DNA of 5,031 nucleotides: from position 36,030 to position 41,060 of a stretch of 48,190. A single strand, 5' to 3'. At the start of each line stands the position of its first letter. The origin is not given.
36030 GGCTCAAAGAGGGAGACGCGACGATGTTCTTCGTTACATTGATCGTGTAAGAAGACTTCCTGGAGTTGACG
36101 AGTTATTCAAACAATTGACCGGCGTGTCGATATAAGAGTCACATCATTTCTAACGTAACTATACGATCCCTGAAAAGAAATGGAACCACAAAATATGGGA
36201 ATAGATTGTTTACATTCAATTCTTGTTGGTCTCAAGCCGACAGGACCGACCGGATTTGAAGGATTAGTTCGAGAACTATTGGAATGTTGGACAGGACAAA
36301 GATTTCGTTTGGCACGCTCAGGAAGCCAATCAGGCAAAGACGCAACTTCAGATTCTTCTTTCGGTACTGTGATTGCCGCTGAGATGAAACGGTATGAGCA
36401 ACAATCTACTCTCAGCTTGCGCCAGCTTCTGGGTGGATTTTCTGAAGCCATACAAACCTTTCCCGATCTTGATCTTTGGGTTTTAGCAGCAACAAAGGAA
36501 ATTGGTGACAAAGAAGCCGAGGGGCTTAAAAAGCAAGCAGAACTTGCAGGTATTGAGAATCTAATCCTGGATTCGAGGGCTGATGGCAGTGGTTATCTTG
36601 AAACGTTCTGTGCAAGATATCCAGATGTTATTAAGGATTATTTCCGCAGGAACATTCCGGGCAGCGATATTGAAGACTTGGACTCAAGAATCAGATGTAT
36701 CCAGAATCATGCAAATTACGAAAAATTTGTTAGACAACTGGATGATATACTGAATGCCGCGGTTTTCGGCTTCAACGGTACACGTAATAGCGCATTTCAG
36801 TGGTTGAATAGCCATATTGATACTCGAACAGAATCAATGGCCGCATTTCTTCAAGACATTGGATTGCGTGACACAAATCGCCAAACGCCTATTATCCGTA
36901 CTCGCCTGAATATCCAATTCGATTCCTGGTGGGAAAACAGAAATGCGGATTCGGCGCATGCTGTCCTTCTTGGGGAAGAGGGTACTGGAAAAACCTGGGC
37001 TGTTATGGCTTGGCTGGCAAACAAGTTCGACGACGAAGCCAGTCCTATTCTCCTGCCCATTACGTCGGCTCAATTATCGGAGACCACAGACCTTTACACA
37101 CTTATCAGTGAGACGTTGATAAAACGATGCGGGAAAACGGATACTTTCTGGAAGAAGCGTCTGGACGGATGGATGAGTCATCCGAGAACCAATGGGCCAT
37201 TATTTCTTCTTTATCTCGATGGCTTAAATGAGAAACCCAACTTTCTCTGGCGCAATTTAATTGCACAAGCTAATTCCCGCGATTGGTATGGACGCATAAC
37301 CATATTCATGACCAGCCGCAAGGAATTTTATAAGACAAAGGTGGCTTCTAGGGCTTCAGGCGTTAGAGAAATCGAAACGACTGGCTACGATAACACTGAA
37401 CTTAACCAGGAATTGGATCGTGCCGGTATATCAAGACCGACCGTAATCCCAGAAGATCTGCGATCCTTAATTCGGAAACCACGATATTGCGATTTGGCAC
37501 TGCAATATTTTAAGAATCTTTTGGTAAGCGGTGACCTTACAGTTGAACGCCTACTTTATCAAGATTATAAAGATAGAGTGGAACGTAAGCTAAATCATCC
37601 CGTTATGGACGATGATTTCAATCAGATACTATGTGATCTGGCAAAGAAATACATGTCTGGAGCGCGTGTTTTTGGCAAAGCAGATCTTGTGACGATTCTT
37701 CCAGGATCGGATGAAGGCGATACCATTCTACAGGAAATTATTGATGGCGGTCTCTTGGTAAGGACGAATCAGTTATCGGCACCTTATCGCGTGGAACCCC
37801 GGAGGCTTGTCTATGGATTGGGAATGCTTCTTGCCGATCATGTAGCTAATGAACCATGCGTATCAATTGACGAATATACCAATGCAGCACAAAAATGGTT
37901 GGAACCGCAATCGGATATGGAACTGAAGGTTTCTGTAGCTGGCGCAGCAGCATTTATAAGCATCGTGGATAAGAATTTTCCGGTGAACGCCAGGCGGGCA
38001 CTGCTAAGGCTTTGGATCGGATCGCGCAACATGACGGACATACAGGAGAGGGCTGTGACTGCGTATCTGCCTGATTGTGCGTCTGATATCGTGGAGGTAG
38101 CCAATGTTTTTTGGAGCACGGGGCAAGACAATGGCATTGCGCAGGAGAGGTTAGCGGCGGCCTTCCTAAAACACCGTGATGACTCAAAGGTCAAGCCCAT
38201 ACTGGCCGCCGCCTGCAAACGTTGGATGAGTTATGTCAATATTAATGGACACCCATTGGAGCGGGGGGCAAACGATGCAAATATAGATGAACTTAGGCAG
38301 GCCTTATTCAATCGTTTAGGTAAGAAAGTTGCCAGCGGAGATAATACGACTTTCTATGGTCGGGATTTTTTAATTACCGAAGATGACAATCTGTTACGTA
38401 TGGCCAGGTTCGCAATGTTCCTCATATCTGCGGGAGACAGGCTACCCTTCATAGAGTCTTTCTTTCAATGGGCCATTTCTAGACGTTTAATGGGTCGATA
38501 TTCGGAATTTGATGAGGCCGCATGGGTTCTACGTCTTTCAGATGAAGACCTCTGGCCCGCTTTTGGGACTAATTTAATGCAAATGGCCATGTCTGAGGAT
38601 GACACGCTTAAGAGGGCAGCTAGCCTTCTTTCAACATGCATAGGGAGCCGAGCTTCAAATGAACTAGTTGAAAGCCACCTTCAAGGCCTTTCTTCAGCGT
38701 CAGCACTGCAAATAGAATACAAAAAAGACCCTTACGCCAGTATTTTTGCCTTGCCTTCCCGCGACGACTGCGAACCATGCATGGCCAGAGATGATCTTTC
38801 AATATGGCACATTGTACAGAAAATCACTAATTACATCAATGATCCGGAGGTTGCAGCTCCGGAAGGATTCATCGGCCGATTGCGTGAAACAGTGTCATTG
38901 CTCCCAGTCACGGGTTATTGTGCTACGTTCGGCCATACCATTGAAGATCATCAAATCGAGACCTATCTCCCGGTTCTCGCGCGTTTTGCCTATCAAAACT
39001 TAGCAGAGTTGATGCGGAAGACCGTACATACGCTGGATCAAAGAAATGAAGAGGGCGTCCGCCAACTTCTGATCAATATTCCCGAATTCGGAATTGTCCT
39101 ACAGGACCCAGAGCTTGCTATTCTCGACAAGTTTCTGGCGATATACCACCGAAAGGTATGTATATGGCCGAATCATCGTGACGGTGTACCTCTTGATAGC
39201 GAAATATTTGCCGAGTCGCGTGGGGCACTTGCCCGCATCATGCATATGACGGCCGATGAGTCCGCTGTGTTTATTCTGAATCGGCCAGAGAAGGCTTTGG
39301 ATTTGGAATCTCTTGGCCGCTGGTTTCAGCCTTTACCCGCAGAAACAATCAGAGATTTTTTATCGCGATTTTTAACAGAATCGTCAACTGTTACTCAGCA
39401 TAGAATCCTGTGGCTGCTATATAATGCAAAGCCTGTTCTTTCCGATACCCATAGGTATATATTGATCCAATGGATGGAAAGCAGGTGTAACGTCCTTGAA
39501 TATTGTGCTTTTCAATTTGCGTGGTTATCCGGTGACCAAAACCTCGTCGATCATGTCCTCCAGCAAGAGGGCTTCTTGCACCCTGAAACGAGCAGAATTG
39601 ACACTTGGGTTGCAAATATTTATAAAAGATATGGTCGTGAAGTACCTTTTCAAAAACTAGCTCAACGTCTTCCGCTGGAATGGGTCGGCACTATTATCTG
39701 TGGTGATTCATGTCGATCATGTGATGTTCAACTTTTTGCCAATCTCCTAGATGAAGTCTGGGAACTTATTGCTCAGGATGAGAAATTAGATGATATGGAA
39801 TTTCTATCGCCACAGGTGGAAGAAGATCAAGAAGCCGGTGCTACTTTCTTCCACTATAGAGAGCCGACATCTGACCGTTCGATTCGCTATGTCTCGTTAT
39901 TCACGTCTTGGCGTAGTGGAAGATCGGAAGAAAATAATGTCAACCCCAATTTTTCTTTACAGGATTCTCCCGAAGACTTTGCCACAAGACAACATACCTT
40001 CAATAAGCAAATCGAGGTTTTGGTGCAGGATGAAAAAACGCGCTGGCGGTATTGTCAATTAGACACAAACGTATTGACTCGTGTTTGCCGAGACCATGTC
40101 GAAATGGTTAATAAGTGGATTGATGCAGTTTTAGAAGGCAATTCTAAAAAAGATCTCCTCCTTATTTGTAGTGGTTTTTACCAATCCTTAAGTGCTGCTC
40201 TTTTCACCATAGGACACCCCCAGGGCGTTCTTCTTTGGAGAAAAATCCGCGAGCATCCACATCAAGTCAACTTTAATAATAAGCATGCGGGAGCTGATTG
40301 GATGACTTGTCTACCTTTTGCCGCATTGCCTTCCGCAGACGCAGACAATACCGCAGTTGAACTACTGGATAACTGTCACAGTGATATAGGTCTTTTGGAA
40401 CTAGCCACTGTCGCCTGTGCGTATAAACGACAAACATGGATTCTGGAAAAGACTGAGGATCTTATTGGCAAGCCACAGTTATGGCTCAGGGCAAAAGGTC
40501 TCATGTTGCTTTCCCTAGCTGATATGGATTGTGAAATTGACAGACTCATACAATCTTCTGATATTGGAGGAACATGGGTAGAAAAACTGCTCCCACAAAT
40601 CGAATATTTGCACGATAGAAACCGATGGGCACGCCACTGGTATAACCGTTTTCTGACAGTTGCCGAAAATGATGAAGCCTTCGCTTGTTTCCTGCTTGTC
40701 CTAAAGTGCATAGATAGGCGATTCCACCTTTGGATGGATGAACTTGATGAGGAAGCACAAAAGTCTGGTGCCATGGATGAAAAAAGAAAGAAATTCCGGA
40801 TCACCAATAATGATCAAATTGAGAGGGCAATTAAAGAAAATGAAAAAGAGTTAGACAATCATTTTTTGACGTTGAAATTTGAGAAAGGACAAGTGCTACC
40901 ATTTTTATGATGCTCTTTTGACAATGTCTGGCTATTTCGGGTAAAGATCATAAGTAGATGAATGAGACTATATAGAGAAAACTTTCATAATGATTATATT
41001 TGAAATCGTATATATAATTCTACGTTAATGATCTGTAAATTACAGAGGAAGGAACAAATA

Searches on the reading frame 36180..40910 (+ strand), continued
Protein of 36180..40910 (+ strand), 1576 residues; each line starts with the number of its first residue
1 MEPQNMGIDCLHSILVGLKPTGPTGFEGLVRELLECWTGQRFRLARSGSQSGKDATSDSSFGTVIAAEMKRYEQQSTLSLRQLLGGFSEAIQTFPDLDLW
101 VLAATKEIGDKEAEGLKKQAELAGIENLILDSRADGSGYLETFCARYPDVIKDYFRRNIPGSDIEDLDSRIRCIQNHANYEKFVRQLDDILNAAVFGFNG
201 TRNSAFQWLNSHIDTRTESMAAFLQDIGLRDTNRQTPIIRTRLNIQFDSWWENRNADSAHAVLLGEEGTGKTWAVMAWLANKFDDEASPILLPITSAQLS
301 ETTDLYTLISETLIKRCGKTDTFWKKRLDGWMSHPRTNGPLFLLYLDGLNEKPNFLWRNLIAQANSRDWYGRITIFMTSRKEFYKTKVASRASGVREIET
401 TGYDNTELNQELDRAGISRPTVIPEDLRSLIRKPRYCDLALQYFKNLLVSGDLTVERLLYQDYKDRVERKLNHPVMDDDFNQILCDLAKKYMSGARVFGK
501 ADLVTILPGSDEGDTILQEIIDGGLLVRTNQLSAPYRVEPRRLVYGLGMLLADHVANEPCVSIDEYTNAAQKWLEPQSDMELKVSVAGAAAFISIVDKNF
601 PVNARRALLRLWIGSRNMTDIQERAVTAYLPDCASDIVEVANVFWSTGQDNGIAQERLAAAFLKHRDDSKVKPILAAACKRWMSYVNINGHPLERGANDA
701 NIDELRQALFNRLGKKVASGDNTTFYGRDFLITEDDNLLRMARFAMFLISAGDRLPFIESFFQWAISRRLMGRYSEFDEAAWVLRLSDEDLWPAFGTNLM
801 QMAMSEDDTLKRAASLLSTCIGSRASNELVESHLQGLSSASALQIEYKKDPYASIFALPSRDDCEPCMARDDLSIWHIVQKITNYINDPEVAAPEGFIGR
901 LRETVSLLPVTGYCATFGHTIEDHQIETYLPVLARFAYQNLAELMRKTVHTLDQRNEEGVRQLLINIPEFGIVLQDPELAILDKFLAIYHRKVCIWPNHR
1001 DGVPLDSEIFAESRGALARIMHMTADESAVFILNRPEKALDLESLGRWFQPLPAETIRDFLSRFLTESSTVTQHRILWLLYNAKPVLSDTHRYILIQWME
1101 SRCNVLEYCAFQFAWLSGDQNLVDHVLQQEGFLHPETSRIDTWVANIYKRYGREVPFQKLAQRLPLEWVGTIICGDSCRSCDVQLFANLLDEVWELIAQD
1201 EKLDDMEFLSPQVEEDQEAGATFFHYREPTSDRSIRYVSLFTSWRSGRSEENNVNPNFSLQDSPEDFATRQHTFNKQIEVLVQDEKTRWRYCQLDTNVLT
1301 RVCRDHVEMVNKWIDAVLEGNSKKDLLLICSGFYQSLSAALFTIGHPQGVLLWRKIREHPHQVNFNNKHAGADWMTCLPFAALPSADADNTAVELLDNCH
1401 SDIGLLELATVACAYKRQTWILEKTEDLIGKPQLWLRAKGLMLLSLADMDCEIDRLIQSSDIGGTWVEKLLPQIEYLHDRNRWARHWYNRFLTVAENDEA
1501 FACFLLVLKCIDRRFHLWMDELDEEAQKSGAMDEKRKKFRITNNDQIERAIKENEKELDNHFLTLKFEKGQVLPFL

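Call 79: search_protein_families(library=padloc, alignment_id=A5, max_evalue=0.00001)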
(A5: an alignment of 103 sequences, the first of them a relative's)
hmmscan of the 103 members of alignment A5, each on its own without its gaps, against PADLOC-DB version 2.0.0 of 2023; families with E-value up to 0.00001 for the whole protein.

A. member 1, L001:8939-9652:+ (238 aa): 7 families
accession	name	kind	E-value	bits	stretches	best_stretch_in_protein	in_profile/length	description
PDLC02597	DrmC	-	1.6e-07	29.4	1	144-196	179-231/242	DrmC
PDLC02585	DrmC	-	2.1e-06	25.5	1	149-195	193-239/253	DrmC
PDLC02616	DrmC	-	3.9e-06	24.6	1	147-197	162-212/224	DrmC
PDLC02587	DrmC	-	5.3e-06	23.6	1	148-194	203-249/267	DrmC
PDLC02609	DrmC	-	6.2e-06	24.4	1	150-195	182-227/241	DrmC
PDLC02588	DrmC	-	6.5e-06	24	0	137-198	180-241/256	DrmC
PDLC02607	DrmC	-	8.4e-06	23.3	0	147-196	200-249/265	DrmC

B. families by the number of members that match (of 103 scanned): 366 families (the first 25 are shown)
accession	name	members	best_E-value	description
PDLC04134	mad2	4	1.6e-48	mads_2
PDLC02394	pAgo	4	3.7e-27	-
PDLC02402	Aga_SIR2-PNTD1-PNTD2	4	7.8e-17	Class I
PDLC02418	Aga_SIR2-Kinase-PNTD1-PNTD2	4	3.6e-13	Class I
PDLC03335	MTase_II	3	2.9e-09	Type II methyltransferase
PDLC03598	REase_MTase_IIG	2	0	Type IIG restriction enzyme-methyltransferase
PDLC03597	REase_MTase_IIG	2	1.2e-236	Type IIG restriction enzyme-methyltransferase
PDLC03621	REase_MTase_IIG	2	1.7e-199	Type IIG restriction enzyme-methyltransferase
PDLC03051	REase_MTase_I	2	2.4e-173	Type I restriction enzyme-methyltransferase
PDLC03599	REase_MTase_IIG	2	7.8e-99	Type IIG restriction enzyme-methyltransferase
PDLC03627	REase_MTase_IIG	2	2.1e-84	Type IIG restriction enzyme-methyltransferase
PDLC03610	REase_MTase_IIG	2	4.5e-66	Type IIG restriction enzyme-methyltransferase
PDLC03631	REase_MTase_IIG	2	1.7e-50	Type IIG restriction enzyme-methyltransferase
PDLC01169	TPR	2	3.9e-49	TPR repeats containing protein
PDLC01171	TPR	2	8.5e-30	TPR repeats containing protein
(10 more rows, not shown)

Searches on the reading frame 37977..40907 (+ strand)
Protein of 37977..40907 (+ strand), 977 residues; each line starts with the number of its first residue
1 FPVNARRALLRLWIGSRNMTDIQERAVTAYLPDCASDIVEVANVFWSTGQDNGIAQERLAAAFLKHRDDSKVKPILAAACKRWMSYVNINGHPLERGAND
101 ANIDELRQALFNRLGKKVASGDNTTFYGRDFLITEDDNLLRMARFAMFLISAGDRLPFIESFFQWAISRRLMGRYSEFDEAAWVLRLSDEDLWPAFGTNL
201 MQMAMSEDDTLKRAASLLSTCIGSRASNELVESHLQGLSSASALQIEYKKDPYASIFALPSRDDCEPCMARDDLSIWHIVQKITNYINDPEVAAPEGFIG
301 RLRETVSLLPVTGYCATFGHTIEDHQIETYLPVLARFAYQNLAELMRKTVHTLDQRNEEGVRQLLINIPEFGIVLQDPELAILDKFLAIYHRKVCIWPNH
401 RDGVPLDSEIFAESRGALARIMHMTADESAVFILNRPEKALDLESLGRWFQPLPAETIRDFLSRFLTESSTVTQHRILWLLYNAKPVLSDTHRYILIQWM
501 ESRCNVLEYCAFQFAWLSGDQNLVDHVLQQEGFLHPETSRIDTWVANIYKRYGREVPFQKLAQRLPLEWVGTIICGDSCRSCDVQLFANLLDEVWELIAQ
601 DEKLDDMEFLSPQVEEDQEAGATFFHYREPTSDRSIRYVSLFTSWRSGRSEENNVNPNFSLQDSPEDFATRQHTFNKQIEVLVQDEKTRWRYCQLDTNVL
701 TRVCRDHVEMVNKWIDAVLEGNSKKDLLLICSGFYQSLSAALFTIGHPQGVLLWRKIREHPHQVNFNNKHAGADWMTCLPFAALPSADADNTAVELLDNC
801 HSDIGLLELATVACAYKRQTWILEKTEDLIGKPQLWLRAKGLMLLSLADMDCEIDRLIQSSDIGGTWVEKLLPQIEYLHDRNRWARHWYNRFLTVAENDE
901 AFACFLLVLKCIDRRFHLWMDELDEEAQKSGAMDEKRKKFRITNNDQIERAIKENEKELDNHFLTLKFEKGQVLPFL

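Call 43: predict_structure(alignment_id=A3)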
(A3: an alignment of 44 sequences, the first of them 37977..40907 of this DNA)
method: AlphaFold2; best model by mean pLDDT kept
length: 977 residues; sequences in the alignment: 44
mean_pLDDT: 89.6   pTM: 0.89
mean pLDDT of the five models: 89.6, 88.5, 88.2, 88.1, 86.1
residues with pLDDT >= 90: 651; 70-90: 279; 50-70: 36; < 50: 11
segments of 3 or more residues with pLDDT < 50: 651-660
pLDDT, mean of each block of 10 residues (from residue 1): 85 85 82 91 91 90 93 96 96 82 91 94 94 94 95 95 97 92 95 95 95 96 95 88 86 89 92 95 92 95 94 90 94 96 97 93 94 96 95 79 67 92 89 89 70 86 91 88 86 94 89 91 92 87 93 89 92 84 93 92 76 86 87 66 76 45 70 88 89 92 94 90 72 95 92 91 86 93 92 95 96 96 96 95 95 86 94 93 96 95 97 95 90 85 90 93 91 83
secondary structure, 60 per line:
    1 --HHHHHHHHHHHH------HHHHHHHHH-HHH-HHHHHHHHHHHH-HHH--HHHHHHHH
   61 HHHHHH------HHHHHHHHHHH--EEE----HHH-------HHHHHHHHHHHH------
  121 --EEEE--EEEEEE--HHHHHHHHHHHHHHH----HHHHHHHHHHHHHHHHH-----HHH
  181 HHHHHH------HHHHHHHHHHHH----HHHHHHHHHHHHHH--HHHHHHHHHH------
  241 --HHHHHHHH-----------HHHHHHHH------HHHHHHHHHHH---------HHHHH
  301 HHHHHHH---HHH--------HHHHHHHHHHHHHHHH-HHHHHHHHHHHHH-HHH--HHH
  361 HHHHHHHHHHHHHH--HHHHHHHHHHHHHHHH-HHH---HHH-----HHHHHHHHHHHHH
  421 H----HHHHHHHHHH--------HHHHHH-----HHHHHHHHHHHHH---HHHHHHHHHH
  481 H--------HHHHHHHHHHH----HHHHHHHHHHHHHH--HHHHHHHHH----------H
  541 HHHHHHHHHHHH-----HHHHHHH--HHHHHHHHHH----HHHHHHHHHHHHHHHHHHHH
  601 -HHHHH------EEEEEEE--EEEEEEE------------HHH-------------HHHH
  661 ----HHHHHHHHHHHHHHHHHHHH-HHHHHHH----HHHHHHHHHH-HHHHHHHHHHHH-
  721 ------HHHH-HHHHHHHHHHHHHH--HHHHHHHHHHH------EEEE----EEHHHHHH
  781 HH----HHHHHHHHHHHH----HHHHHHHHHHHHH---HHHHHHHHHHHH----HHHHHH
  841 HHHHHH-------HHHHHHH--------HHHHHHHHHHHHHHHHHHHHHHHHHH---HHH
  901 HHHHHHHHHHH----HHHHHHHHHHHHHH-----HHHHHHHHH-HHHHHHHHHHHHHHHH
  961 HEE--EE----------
elements in order (helices of 4 or more, strands of 3 or more residues): H3-14 H21-29 H35-46 H53-66 H73-83 E86-88 H103-114 E123-126 E129-134 H137-151 H156-172 H178-186 H193-204 H209-222 H225-234 H243-250 H262-269 H276-286 H296-307 H322-337 H339-351 H358-374 H377-392 H408-421 H426-435 H444-449 H455-467 H471-481 H490-500 H505-518 H521-529 H540-552 H558-564 H567-576 H581-600 H602-606 E613-619 E622-628 H657-660 H665-684 H686-692 H697-706 H708-719 H727-730 H732-745 H748-758 E765-768 H775-782 H787-798 H803-815 H819-830 H835-846 H854-860 H869-894 H898-911 H916-929 H935-943 H945-961

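Call 45: fold_search(model_id=the predicted structure, library=pdb)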
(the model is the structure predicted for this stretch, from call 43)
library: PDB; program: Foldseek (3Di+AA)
matches with E <= 10: 1058; with E <= 0.001: 23
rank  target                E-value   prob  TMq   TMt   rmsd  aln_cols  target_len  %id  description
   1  3w3t                  2.5e-05  1.00  0.26  0.25  19.8      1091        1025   12  Crystal structure of Kap121p (released 2013-04-10)
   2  5h2v_A                3.1e-05  1.00  0.27  0.26  19.2      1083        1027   13  Crystal structure of the karyopherin Kap121p bound to the SUMO protease Ulp1p (released 2016-12-14)
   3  3w3z_A                7.2e-05  1.00  0.21  0.21  27.2      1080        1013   12  Crystal structure of Kap121p bound to RanGTP (released 2013-04-10)
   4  3w3x_A                1.2e-04  1.00  0.25  0.25  20.1      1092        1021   12  Crystal structure of Kap121p bound to Pho4p (released 2013-04-10)
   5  3w3y_A                1.4e-04  1.00  0.26  0.25  20.1      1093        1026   12  Crystal structure of Kap121p bound to Nup53p (released 2013-04-10)
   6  3w3u                  1.5e-04  1.00  0.27  0.26  20.3      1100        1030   12  Crystal structure of Kap121p mutant R349A/Q350A/D353A/E396A/N430K/D438A/N477A (released 2013-04-10)
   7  8qo9_B1               1.7e-04  1.00  0.19  0.20  26.1      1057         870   10  Cryo-EM structure of a human spliceosomal B complex protomer (released 2024-01-24)
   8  3w3v                  2.2e-04  1.00  0.24  0.23  20.7      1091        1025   12  Crystal structure of Kap121p mutant D353K/E396K/D438K (released 2013-04-10)
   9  4zj7_A                2.3e-04  1.00  0.27  0.26  19.8      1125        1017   12  Crystal structure of the karyopherin Kap121p bound to the extreme C-terminus of the protein phosphatase Cdc14p (released 2015-06-03)
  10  3w3w_A                2.5e-04  1.00  0.27  0.26  19.6      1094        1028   13  Crystal structure of Kap121p bound to Ste12p (released 2013-04-10)
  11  7z8t_D                4.3e-04  1.00  0.17  0.15  30.8      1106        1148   11  CAND1-SCF-SKP2 CAND1 engaged SCF rocked (released 2023-04-19)
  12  7z8v_D                4.5e-04  1.00  0.20  0.18  28.7      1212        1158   11  CAND1-SCF-SKP2 (SKP1deldel) CAND1 engaged SCF rocked (released 2023-04-19)
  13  4jlq_A                4.6e-04  1.00  0.17  0.19  27.9      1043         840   12  Crystal structure of human Karyopherin-beta2 bound to the PY-NLS of Saccharomyces cerevisiae NAB2 (released 2013-04-03)
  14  6xte_A                5.0e-04  1.00  0.29  0.27  20.1      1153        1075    9  Human karyopherin RanBP5 (isoform-1) (released 2020-04-22)
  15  8vvy_C                5.0e-04  1.00  0.19  0.17  28.2      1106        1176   12  Human Cullin-1 in complex with CAND2 (released 2025-01-29)
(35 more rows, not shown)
